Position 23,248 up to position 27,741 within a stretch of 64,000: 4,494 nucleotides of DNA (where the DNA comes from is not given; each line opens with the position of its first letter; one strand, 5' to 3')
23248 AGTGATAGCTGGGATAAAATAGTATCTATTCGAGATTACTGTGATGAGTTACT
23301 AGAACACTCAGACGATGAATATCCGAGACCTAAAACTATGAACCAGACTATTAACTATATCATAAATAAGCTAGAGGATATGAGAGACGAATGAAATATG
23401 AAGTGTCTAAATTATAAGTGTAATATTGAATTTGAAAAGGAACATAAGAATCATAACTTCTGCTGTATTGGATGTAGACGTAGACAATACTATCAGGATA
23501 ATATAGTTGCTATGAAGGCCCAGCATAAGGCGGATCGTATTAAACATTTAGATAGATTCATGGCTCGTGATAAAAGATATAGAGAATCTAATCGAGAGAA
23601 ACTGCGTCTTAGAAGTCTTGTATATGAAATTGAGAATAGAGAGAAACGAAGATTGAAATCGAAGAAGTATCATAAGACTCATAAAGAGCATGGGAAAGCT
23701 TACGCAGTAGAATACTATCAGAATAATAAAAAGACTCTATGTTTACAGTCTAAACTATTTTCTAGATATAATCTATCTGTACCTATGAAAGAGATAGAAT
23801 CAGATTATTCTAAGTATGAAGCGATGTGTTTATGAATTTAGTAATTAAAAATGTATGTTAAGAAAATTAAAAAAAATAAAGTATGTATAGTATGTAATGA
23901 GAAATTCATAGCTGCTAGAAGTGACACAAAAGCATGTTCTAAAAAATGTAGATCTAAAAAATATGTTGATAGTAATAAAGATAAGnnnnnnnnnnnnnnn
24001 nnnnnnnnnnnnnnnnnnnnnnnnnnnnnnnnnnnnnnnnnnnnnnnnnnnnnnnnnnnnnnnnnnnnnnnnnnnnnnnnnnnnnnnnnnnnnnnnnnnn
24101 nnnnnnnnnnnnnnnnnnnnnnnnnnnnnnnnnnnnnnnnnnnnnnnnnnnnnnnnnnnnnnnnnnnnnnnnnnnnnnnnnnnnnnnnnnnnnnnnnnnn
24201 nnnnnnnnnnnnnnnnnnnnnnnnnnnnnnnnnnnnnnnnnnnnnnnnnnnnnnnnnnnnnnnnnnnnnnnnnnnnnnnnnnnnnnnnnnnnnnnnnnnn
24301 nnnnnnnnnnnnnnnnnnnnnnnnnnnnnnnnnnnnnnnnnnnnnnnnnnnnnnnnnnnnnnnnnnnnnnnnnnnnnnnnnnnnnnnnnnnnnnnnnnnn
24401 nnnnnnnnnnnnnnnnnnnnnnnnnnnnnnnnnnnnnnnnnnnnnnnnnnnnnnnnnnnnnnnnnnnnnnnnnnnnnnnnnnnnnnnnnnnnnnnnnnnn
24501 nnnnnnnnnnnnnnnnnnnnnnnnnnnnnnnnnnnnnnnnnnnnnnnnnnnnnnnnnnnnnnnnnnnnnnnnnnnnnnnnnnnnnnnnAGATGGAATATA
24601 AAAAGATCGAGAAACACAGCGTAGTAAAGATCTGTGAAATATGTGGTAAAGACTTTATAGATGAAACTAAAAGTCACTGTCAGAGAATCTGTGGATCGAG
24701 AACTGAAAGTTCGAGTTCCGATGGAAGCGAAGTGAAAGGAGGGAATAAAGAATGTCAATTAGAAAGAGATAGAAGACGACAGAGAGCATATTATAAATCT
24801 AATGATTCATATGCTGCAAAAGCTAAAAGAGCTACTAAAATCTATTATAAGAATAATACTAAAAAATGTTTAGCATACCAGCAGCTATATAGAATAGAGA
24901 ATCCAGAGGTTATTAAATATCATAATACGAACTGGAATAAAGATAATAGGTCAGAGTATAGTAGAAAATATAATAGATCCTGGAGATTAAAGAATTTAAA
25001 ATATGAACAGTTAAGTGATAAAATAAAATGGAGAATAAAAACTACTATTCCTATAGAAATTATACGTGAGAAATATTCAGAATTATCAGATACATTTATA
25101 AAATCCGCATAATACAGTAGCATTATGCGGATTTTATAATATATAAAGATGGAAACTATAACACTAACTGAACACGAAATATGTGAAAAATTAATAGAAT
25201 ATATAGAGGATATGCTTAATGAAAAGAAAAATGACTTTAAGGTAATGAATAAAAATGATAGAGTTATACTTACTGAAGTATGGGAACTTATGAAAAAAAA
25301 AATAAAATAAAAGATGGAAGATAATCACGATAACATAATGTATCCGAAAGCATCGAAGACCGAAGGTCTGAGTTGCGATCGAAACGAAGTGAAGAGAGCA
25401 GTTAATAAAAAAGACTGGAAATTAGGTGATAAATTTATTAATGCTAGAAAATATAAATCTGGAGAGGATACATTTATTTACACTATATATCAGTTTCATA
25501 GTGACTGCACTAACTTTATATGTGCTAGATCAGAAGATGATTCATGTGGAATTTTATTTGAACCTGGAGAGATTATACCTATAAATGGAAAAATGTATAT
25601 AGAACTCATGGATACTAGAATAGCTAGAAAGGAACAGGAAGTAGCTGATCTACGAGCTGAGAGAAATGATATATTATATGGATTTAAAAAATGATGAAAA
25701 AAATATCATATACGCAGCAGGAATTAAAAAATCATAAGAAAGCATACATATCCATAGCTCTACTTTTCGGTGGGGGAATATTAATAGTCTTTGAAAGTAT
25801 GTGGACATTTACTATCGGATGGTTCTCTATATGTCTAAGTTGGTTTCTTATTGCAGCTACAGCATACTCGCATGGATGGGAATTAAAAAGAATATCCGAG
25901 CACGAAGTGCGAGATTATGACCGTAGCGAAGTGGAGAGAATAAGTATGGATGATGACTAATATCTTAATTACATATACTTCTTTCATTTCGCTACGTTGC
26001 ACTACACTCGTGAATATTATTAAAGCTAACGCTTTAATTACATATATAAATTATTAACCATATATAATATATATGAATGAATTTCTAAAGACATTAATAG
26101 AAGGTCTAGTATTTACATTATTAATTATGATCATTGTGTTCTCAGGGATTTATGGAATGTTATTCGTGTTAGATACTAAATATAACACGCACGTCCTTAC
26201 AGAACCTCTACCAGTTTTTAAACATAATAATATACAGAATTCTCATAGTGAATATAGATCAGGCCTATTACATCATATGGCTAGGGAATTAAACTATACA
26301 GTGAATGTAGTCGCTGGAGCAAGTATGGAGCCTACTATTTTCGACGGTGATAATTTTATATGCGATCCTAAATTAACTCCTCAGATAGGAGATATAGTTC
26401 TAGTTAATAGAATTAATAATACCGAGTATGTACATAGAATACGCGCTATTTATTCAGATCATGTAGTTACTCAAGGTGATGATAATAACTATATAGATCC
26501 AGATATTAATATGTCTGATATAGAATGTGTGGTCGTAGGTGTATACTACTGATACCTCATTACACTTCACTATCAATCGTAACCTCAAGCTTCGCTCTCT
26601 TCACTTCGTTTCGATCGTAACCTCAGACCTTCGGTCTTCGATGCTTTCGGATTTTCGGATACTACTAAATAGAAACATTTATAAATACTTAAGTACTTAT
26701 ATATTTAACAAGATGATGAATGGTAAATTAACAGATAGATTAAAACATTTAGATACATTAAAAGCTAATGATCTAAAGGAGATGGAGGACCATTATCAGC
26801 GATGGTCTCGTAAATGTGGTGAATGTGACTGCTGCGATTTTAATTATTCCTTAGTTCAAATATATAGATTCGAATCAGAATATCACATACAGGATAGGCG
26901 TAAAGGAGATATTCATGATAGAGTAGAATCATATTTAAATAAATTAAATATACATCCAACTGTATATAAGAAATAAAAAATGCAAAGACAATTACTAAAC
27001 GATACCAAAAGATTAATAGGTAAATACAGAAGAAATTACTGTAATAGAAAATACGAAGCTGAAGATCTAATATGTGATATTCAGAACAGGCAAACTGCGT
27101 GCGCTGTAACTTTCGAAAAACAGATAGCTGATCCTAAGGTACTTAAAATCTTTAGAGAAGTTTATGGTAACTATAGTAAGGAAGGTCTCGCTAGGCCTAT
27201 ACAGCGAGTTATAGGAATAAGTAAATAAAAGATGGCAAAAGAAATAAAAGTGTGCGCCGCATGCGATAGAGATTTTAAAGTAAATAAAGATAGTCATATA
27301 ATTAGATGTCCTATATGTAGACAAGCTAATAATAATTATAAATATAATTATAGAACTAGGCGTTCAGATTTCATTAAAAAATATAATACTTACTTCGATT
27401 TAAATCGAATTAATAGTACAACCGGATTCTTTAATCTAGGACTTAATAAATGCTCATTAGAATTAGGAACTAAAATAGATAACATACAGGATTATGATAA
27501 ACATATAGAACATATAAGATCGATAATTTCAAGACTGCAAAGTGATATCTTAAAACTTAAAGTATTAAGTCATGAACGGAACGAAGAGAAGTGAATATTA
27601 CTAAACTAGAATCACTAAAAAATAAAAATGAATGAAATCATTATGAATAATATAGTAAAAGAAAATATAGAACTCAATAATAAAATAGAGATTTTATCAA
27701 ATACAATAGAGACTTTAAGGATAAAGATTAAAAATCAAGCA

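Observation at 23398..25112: Family of FCS-type zinc-finger proteins with KQY repeats (seven paralogs in the window)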

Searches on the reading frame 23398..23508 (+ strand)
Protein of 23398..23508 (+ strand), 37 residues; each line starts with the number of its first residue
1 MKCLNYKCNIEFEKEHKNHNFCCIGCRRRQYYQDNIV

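Call 80: search_protein_families(library=pfam, proteins=[window:23398-23508:+], max_evalue=10)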
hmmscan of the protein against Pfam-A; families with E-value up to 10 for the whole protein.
seq(37 aa): 1 family
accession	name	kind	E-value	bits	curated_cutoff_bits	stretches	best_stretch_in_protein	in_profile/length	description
PF25188.1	Tad6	-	0.066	13.7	27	1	4-30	49-76/145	Type I Thoeris inhibitor Tad6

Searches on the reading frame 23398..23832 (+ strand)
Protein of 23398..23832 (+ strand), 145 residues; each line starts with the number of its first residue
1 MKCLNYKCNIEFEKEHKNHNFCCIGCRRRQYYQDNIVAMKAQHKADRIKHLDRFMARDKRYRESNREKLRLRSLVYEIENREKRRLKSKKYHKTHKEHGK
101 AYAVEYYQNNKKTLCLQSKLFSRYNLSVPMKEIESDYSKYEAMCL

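Call 5: search_protein_families(library=pfam, proteins=[window:23398-23832:+], max_evalue=10)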
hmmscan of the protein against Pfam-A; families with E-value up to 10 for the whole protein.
window:23398-23832:+ (145 aa): 0 families

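Call 6: search_protein_families(library=phrogs, proteins=[window:23398-23832:+], max_evalue=1)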
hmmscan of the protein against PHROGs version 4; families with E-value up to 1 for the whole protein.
window:23398-23832:+ (145 aa): 1 family
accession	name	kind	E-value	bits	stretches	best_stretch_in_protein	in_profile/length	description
phrog_36724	-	unknown function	0.016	16.4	1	42-84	11-53/88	-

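Call 19: search_protein_families(library=ncbifam, proteins=[window:23398-23832:+], max_evalue=1)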
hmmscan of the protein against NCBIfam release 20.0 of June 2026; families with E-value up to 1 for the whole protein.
window:23398-23832:+ (145 aa): 0 families

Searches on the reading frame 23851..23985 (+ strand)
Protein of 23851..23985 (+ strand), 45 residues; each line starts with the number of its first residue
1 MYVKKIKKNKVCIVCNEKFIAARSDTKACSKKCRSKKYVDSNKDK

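Call 80: search_protein_families(library=pfam, proteins=[window:23851-23985:+], max_evalue=10)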
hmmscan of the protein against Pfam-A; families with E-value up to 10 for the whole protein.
seq(45 aa): 3 families
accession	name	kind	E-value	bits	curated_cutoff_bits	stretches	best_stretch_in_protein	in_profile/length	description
PF09889.16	DUF2116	-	0.068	13.6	26.8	1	10-36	4-27/59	Probable treble clef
PF05766.18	NinG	-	0.087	13.1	25.4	1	6-38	3-35/193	Bacteriophage Lambda NinG protein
PF10013.15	DUF2256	-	0.43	11.2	25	0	8-35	6-39/40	Uncharacterized protein conserved in bacteria (DUF2256)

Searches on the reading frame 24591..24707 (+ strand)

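Call 80: search_protein_families(library=pfam, proteins=[window:24591-24707:+], max_evalue=10)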
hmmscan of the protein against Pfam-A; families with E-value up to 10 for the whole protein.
seq(39 aa): 1 family
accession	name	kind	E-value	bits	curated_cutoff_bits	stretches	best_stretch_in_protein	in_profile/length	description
PF01363.27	FYVE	-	0.0093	16.5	27.8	1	8-36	4-32/67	FYVE zinc finger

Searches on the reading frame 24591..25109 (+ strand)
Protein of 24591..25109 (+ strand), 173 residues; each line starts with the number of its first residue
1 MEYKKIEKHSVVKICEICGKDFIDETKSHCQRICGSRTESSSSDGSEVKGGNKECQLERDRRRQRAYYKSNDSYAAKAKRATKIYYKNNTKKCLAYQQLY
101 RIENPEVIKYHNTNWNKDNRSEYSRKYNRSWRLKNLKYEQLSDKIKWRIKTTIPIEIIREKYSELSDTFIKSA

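Call 5: search_protein_families(library=pfam, proteins=[window:24591-25109:+], max_evalue=10)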
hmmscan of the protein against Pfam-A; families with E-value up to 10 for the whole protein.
window:24591-25109:+ (173 aa): 2 families
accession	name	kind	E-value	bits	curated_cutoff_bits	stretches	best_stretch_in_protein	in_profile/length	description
PF01363.27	FYVE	-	0.24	12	27.8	1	8-43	4-39/67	FYVE zinc finger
PF10163.14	EnY2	-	0.25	12.1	27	1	111-165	26-79/83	Transcription factor e(y)2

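Call 6: search_protein_families(library=phrogs, proteins=[window:24591-25109:+], max_evalue=1)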
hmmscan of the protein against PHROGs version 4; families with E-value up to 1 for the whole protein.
window:24591-25109:+ (173 aa): 2 families
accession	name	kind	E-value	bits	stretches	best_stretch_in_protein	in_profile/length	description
phrog_19431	-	unknown function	0.0036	18.3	1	7-38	15-46/81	-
phrog_3794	-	unknown function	0.28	11.8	0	8-64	4-42/50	-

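Call 19: search_protein_families(library=ncbifam, proteins=[window:24591-25109:+], max_evalue=1)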
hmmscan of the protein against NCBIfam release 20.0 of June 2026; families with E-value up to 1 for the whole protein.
window:24591-25109:+ (173 aa): 0 families

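Call 52: find_related_loci(query=window:24591-25109:+, collection=viral_contigs, flank=6000)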
Query window:24591-25109:+ (173 aa) in viral_contigs; peptide patterns used: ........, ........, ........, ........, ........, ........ (x = any residue, [..] = any of these).
16 stretches matched a pattern, but none encodes a relative of the query by tblastn (E <= 1e-3).

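Call 55: find_related_loci(query=A4, collection=viral_contigs, flank=6000)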
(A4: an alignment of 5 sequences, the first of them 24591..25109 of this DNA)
Query A4 (173 aa) in viral_contigs; peptide patterns used: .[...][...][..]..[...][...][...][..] (x = any residue, [..] = any of these).
215 stretches matched a pattern, but none encodes a relative of the query by tblastn (E <= 1e-3).

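Call 60: find_related_loci(query=A5, collection=metagenome_contigs, flank=8000)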
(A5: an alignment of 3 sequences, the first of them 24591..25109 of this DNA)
Query A5 (173 aa) in metagenome_contigs; peptide patterns used: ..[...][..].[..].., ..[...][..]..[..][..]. (x = any residue, [..] = any of these).
333 stretches matched a pattern, but none encodes a relative of the query by tblastn (E <= 1e-3).

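Call 76: predict_structure(alignment_id=A3)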
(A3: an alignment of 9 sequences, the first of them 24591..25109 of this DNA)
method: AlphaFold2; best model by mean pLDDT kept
length: 173 residues; sequences in the alignment: 9
mean_pLDDT: 78.8   pTM: 0.35
mean pLDDT of the five models: 78.8, 76.7, 75.4, 74.5, 73.1
residues with pLDDT >= 90: 88; 70-90: 31; 50-70: 26; < 50: 28
segments of 3 or more residues with pLDDT < 50: 1-4, 6-8, 30-32, 35-50
pLDDT, mean of each block of 10 residues (from residue 1): 48 60 55 46 44 80 90 92 96 95 93 79 88 95 95 95 94 66
secondary structure, 60 per line:
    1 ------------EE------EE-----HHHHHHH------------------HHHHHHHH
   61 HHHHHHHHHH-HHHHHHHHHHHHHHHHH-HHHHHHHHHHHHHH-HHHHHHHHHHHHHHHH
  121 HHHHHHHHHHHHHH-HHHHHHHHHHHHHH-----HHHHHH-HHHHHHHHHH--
elements in order: H28-34 H53-70 H72-88 H90-103 H105-134 H136-149 H155-160 H162-171

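Call 92: fold_search(model_id=the predicted structure, library=pdb)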
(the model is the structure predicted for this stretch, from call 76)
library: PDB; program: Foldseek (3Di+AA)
matches with E <= 10: 3; with E <= 0.001: 0
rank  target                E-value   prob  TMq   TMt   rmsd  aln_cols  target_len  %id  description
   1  2emi_MODEL_1_A        6.0e+00  0.07  0.15  0.33   6.9        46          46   30  Solution structure of the C2H2 type zinc finger (region 547-579) of human Zinc finger protein 484 (released 2007-10-02)
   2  2emf_MODEL_1_A        6.9e+00  0.10  0.16  0.45   8.1        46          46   26  Solution structure of the C2H2 type zinc finger (region 379-411) of human Zinc finger protein 484 (released 2007-10-02)
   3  2ytp_MODEL_1_A        8.9e+00  0.08  0.17  0.44   7.7        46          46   26  Solution structure of the C2H2 type zinc finger (region 687-719) of human Zinc finger protein 484 (released 2007-10-09)

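Call 94: find_related_loci(query=A5, collection=genome_contigs, flank=6000)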
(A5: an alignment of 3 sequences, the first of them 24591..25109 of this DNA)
Query A5 (173 aa) in genome_contigs; peptide patterns used: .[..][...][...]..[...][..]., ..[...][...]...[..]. (x = any residue, [..] = any of these).
82 stretches matched a pattern, but none encodes a relative of the query by tblastn (E <= 1e-3).

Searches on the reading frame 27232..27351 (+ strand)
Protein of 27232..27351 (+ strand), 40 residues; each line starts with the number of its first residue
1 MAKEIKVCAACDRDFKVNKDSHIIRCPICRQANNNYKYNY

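Call 80: search_protein_families(library=pfam, proteins=[window:27232-27351:+], max_evalue=10)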
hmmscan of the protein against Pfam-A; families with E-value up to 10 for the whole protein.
seq(40 aa): 14 families
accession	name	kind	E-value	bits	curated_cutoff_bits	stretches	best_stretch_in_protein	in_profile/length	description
PF07295.17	DUF1451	-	0.0042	17.7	26.1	1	6-32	114-140/146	Zinc-ribbon containing domain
PF23475.1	zf-Tbcl_FmdE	-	0.017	15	23.2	2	19-32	3-16/35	FmdE treble clef zinc finger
PF13920.12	zf-C3HC4_3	-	0.023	14.9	27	1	7-33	25-46/49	Zinc finger, C3HC4 type (RING finger)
PF14446.12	Prok-RING_1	-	0.029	14.7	29.1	1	6-30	5-27/54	Prokaryotic RING finger family 1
PF22191.2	IBR_1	-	0.031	14.6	27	1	5-31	3-29/47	IBR domain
PF24441.1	DUF7560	-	0.038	14.2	27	1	7-20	7-20/44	Family of unknown function (DUF7560)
PF01155.25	HypA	-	0.048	14.1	28.9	1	7-34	72-97/112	Hydrogenase/urease nickel incorporation, metallochaperone, hypA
PF07754.17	HVO_2753_ZBP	-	0.13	12.5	33.2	1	22-37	26-41/46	Small zinc finger protein HVO_2753-like, Zn-binding pocket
PF23107.1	Zf-C2H2_ZNF451_C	-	0.16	13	30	1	18-36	33-51/59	Two consecutive Zinc fingers C2H2 type, ZNF451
PF18912.6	DZR_2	-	0.19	12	27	1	3-16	19-32/56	Double zinc ribbon domain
PF13465.12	zf-H2C2_2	-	0.22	12.4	40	0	6-16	15-25/26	Zinc-finger double domain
PF13451.12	zf_Tbcl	-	0.24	11.8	24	1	21-35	31-45/48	Probable treble clef domain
PF13719.11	Zn_ribbon_5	-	0.29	11.4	29.3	1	8-20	5-17/37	zinc-ribbon domain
PF09297.16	Zn_ribbon_NUD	-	0.33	11.1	24.8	1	21-31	19-29/32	NADH pyrophosphatase zinc ribbon domain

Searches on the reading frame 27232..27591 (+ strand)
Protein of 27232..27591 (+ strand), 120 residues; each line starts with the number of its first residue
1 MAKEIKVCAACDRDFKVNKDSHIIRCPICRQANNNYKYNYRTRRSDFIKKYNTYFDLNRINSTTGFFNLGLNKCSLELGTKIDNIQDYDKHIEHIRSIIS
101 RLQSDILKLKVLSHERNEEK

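Call 5: search_protein_families(library=pfam, proteins=[window:27232-27591:+], max_evalue=10)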
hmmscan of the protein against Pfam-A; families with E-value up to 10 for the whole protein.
window:27232-27591:+ (120 aa): 7 families
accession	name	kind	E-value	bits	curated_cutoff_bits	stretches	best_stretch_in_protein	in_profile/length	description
PF07295.17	DUF1451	-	0.035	14.7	26.1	1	7-31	115-139/146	Zinc-ribbon containing domain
PF11817.14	Foie-gras_1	-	0.068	13.3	23.3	1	64-101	9-46/257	Foie gras liver health family 1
PF13920.12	zf-C3HC4_3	-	0.084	13.1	27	1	7-32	25-45/49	Zinc finger, C3HC4 type (RING finger)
PF21369.3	STL11_N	-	0.11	13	27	1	7-49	6-48/117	STL11, N-terminal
PF23475.1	zf-Tbcl_FmdE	-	0.51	10.3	23.2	1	20-32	4-16/35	FmdE treble clef zinc finger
PF23107.1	Zf-C2H2_ZNF451_C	-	2.2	9.4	30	0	18-36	33-51/59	Two consecutive Zinc fingers C2H2 type, ZNF451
PF13719.11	Zn_ribbon_5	-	4.4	7.6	29.3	0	8-30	5-32/37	zinc-ribbon domain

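Call 6: search_protein_families(library=phrogs, proteins=[window:27232-27591:+], max_evalue=1)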
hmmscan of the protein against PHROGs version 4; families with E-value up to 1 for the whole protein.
window:27232-27591:+ (120 aa): 8 families
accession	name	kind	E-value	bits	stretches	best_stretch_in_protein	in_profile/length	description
phrog_4875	-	unknown function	0.0072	17.5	1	4-36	10-43/77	-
phrog_31888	-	unknown function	0.079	14.4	1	65-103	7-45/94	-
phrog_26509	-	unknown function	0.11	14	1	43-68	37-63/96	-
phrog_15404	-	unknown function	0.11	13.9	1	8-77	10-81/89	-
phrog_16244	-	unknown function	0.13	13.7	1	6-56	17-64/87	-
phrog_8936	-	unknown function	0.15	13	1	23-45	127-149/179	-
phrog_5602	-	unknown function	0.15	12.8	1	7-39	20-58/60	-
phrog_7668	-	unknown function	0.17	13.3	0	63-102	4-43/85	-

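Call 19: search_protein_families(library=ncbifam, proteins=[window:27232-27591:+], max_evalue=1)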
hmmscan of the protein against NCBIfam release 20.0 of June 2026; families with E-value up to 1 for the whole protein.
window:27232-27591:+ (120 aa): 3 families
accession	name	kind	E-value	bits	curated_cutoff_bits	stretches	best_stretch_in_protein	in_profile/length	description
NF001607.0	PRK00398.1-4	equivalog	0.066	12.9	89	1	1-30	5-35/53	DNA-directed RNA polymerase subunit P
NF011481.0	PRK14890.1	equivalog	0.22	11.6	61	1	8-36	12-51/61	putative Zn-ribbon RNA-binding protein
NF001606.0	PRK00398.1-3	equivalog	0.27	11.1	72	1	8-29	5-25/44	DNA-directed RNA polymerase subunit P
